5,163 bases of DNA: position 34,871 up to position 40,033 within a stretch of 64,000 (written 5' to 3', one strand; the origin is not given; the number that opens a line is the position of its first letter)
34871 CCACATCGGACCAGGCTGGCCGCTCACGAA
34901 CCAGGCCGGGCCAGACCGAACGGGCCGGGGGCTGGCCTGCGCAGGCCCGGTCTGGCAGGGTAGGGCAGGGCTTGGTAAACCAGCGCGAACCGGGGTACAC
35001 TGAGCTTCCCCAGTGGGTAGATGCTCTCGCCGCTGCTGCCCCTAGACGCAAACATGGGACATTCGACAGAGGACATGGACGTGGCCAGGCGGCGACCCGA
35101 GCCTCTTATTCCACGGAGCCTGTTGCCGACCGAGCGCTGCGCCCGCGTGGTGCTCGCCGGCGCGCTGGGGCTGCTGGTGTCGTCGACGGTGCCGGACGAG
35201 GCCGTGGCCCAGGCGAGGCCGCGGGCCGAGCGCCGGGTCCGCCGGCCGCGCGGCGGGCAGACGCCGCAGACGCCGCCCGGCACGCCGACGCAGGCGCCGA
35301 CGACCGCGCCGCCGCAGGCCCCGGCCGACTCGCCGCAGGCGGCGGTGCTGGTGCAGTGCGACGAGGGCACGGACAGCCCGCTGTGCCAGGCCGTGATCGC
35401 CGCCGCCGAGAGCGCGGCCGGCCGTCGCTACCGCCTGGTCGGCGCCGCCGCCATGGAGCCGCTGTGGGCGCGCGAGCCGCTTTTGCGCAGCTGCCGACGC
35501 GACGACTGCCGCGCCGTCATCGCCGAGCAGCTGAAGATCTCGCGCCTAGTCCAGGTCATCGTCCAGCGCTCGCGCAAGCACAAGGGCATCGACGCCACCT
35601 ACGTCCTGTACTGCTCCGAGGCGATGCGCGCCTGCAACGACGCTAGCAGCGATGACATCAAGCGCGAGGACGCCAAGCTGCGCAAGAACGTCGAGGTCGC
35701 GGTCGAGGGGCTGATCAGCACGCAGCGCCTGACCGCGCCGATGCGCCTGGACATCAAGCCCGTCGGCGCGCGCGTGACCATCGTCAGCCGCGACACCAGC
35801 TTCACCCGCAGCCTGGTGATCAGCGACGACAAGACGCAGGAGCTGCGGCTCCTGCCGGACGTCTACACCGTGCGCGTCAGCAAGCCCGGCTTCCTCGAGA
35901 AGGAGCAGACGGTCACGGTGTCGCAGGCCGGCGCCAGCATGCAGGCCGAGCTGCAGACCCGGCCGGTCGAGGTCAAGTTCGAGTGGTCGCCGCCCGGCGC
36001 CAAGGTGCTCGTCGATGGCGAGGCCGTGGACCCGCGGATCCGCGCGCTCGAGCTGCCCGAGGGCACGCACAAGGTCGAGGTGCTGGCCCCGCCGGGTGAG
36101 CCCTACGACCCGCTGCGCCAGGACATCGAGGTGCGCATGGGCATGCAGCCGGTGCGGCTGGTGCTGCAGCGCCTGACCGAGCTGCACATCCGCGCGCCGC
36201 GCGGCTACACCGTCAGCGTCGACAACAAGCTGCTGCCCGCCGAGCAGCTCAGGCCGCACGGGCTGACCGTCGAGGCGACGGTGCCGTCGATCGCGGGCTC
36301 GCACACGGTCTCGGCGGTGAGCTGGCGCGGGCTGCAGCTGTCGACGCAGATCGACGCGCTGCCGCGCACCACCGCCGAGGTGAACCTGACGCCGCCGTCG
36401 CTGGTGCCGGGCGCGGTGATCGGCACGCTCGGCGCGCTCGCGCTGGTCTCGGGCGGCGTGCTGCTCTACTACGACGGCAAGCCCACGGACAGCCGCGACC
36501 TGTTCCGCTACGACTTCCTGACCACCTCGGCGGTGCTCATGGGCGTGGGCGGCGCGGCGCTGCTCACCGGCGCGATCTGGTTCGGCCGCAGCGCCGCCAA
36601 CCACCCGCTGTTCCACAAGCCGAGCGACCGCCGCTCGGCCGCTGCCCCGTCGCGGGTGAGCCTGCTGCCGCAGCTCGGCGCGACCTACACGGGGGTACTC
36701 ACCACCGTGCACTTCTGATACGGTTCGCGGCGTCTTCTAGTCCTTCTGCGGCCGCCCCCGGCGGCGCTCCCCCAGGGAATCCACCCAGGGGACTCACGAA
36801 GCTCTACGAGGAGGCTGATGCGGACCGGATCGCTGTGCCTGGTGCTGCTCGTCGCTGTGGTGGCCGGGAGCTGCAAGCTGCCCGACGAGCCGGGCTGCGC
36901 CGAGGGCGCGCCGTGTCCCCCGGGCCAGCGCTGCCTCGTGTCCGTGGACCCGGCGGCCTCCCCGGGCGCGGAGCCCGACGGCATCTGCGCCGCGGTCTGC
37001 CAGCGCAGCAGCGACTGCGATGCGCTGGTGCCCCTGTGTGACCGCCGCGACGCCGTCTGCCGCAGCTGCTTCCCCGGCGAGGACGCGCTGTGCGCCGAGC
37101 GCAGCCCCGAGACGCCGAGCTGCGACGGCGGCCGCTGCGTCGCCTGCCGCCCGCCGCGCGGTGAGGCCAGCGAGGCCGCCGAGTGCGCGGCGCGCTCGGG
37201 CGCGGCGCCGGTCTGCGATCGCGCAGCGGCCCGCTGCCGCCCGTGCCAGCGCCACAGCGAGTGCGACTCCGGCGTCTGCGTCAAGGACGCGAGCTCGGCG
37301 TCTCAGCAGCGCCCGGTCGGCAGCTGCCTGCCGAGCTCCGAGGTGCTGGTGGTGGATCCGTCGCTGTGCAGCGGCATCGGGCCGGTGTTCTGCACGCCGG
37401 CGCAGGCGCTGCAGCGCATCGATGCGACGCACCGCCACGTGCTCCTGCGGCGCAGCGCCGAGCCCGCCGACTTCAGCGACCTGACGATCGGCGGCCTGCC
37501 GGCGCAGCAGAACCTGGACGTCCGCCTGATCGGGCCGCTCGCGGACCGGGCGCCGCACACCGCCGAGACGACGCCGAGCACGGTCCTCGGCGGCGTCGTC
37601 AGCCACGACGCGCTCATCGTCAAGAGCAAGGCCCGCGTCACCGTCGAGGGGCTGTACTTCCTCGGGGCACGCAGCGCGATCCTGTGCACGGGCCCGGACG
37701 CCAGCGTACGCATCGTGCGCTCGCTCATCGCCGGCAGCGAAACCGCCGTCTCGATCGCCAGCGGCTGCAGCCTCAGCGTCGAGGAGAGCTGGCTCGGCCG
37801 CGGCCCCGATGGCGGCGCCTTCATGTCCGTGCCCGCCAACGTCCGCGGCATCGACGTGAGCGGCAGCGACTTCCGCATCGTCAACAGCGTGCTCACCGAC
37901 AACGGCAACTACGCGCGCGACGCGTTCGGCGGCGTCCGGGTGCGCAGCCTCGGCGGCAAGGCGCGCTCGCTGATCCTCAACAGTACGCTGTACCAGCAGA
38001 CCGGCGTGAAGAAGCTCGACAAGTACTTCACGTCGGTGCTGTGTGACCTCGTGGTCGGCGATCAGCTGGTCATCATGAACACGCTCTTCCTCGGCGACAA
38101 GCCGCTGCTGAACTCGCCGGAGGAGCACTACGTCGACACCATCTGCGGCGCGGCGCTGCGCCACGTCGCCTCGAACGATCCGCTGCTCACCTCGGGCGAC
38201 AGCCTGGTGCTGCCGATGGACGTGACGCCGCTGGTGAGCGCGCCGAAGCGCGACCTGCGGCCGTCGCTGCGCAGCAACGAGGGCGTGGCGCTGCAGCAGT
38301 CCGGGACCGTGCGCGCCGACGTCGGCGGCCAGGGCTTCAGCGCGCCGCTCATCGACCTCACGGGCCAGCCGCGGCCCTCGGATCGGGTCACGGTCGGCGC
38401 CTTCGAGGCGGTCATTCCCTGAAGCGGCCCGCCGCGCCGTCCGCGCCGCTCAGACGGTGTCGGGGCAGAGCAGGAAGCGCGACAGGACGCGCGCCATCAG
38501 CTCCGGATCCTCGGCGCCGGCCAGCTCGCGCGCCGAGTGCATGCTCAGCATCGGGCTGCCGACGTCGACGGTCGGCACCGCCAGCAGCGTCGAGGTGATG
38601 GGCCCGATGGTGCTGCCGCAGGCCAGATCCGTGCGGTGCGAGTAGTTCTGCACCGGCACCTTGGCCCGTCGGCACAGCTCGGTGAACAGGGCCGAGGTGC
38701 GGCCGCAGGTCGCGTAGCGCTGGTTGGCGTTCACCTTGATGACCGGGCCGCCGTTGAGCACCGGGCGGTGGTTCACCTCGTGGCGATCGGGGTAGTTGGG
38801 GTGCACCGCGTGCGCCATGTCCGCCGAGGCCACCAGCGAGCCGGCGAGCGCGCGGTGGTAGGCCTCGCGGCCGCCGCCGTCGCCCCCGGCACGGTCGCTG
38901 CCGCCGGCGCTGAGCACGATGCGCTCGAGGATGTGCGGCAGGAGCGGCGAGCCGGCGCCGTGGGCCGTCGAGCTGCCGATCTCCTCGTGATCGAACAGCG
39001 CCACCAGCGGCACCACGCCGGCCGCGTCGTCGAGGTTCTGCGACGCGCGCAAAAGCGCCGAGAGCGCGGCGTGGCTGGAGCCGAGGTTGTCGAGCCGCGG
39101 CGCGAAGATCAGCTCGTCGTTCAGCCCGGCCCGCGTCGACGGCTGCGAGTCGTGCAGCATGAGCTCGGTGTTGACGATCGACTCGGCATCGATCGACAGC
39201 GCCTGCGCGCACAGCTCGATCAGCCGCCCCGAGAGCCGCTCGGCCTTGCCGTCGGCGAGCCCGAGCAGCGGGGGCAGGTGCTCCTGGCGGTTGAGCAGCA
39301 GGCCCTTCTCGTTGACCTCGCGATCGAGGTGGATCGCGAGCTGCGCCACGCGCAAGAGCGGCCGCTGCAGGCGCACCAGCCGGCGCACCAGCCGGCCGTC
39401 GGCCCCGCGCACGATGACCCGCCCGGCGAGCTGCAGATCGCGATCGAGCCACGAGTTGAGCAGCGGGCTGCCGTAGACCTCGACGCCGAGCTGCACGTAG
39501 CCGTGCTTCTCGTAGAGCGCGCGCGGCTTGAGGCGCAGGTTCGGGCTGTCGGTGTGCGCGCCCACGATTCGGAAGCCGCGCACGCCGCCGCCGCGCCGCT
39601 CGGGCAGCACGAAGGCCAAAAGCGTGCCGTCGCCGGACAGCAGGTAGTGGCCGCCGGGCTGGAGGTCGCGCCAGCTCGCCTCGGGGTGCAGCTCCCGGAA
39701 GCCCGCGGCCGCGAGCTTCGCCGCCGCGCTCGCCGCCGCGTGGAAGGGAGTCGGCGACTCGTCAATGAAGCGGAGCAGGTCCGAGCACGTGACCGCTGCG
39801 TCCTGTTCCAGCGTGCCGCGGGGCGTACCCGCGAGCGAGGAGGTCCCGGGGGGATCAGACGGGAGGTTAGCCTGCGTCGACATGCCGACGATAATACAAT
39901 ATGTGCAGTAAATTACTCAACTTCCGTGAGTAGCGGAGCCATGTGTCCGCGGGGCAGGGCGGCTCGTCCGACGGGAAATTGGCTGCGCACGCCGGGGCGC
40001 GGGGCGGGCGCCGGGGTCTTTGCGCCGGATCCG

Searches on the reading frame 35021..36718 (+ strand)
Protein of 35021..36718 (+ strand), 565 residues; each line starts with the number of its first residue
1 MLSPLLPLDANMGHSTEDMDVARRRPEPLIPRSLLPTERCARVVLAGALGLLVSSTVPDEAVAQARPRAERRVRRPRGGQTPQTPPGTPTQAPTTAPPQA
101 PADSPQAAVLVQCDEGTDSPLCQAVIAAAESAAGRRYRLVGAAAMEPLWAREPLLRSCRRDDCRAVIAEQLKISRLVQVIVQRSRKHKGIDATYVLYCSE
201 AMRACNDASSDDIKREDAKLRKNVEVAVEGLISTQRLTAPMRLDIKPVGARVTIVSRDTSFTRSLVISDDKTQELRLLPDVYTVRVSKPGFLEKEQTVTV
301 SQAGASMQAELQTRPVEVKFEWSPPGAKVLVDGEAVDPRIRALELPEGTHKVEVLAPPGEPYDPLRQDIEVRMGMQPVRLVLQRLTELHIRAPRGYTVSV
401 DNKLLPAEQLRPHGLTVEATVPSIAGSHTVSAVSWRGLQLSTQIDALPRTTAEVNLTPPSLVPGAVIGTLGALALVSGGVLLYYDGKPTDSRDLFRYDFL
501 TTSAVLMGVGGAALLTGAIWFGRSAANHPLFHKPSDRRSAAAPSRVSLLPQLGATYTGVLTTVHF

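Call 51: search_protein_families(library=pfam, proteins=[window:35021-36718:+], max_evalue=0.001)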
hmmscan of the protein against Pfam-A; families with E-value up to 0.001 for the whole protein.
window:35021-36718:+ (565 aa): 2 families
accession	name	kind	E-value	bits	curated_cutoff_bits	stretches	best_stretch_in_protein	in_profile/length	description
PF08308.17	PEGA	-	9.4e-06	25.9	20.8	0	281-303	36-57/71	PEGA domain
PF13620.12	CarboxypepD_reg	-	1.5e-05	25.7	32.3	1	248-305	15-74/82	Carboxypeptidase regulatory-like domain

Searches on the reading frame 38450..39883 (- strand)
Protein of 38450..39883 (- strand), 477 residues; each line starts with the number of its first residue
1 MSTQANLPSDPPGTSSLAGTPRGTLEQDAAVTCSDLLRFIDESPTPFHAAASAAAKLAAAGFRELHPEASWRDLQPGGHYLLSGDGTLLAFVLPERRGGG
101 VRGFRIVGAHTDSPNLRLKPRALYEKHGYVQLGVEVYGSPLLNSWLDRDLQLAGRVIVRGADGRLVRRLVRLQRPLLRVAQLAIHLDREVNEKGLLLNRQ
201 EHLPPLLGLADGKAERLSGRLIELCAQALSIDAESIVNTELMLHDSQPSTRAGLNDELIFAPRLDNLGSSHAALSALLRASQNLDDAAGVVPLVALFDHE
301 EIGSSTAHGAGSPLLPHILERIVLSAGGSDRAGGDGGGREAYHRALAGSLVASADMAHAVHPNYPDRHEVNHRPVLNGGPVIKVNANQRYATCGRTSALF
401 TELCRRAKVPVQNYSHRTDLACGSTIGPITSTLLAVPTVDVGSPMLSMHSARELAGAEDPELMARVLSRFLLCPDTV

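Call 51: search_protein_families(library=pfam, proteins=[window:38450-39883:-], max_evalue=0.001)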
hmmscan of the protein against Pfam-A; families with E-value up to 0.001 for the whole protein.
window:38450-39883:- (477 aa): 1 family
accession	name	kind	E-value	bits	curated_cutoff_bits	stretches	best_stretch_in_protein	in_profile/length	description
PF02127.20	Peptidase_M18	-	3.3e-128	428.6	24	1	39-470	1-431/432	Aminopeptidase I zinc metalloprotease (M18)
